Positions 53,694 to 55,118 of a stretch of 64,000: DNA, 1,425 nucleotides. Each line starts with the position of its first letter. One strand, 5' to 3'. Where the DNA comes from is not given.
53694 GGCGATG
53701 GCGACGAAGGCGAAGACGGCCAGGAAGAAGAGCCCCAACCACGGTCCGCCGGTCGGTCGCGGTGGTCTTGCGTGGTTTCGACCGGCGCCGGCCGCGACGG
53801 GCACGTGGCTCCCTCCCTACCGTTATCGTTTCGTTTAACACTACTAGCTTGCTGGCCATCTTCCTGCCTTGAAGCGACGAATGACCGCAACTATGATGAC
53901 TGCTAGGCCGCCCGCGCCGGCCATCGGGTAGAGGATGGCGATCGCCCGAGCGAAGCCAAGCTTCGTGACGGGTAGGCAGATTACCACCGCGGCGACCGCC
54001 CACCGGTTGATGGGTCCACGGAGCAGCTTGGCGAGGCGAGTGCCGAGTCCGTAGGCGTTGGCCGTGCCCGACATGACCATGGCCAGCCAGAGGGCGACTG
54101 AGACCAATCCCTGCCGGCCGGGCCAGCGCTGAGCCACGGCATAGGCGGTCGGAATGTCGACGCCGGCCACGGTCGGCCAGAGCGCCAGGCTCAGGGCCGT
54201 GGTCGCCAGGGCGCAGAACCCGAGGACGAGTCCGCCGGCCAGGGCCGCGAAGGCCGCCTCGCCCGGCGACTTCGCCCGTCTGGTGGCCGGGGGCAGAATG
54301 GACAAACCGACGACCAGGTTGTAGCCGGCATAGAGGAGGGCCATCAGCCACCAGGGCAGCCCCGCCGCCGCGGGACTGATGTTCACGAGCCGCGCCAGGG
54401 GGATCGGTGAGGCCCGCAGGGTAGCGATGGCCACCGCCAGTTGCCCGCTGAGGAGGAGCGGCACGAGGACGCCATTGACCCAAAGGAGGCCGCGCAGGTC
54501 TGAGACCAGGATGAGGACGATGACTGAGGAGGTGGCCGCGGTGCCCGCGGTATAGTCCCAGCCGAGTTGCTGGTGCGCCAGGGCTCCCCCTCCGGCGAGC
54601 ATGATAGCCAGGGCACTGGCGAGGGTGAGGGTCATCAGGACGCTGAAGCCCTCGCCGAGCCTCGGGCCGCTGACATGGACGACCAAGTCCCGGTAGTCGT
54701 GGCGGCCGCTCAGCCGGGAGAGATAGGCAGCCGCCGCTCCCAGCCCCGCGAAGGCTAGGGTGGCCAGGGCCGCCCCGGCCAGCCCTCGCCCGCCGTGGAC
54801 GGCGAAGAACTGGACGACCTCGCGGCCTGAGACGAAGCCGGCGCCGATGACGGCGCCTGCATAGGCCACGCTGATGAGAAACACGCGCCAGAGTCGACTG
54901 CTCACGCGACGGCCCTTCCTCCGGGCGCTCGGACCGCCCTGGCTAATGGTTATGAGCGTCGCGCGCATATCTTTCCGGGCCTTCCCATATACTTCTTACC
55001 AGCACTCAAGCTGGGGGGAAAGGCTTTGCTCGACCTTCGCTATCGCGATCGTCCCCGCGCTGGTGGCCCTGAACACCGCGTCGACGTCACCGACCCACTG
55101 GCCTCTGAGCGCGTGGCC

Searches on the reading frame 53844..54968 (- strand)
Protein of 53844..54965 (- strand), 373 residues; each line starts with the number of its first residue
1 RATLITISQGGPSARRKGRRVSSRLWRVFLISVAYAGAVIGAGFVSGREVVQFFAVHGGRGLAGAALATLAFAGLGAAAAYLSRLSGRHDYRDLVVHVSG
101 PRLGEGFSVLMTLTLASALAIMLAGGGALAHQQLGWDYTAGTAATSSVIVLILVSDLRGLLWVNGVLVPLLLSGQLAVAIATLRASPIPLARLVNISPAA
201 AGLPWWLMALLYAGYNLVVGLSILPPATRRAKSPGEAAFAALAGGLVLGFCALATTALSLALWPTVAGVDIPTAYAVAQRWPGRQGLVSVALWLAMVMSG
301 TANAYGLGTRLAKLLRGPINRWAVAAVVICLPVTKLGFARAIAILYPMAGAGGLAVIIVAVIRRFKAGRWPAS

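Call 88: find_encoding_contigs(protein=window:53844-54965:-, flank=10000, max_places=1)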
Protein window:53844-54965:- (373 aa): no gene with exactly this product is on record in the collection.

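Call 90: find_encoding_contigs(protein=window:53847-54968:-, flank=10000, max_places=1)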
Protein window:53847-54968:- (374 aa): 4 contigs read that carry it; 1 place shown.
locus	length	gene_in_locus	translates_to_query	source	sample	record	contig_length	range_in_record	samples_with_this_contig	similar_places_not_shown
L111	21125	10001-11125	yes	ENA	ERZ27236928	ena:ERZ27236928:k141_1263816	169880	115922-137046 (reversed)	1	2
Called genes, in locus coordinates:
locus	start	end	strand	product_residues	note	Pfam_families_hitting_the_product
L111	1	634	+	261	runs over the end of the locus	PF00142:Fer4_NifH, PF01656:CbiA, PF02374:ArsA_ATPase, PF06564:CBP_BcsQ, PF09140:MipZ, PF10609:ParA, PF13614:AAA_31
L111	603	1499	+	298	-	PF02195:ParB_N, PF07506:RepB (weak), PF17762:HTH_ParB, PF23552:ParB_C (weak)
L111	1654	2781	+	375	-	PF01168:Ala_racemase_N, PF14031:D-ser_dehydrat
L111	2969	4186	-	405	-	PF01969:Ni_insertion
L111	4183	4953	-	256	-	PF00731:AIRC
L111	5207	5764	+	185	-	PF14584:DUF4446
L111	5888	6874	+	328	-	PF01551:Peptidase_M23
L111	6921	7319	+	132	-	PF04519:Bactofilin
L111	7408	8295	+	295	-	PF00781:DAGK_cat, PF19279:YegS_C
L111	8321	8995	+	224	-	PF00156:Pribosyltran, PF14681:UPRTase (weak)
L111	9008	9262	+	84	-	PF03698:UPF0180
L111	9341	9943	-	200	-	PF06866:DUF1256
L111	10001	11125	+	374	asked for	-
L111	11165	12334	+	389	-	-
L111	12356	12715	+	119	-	-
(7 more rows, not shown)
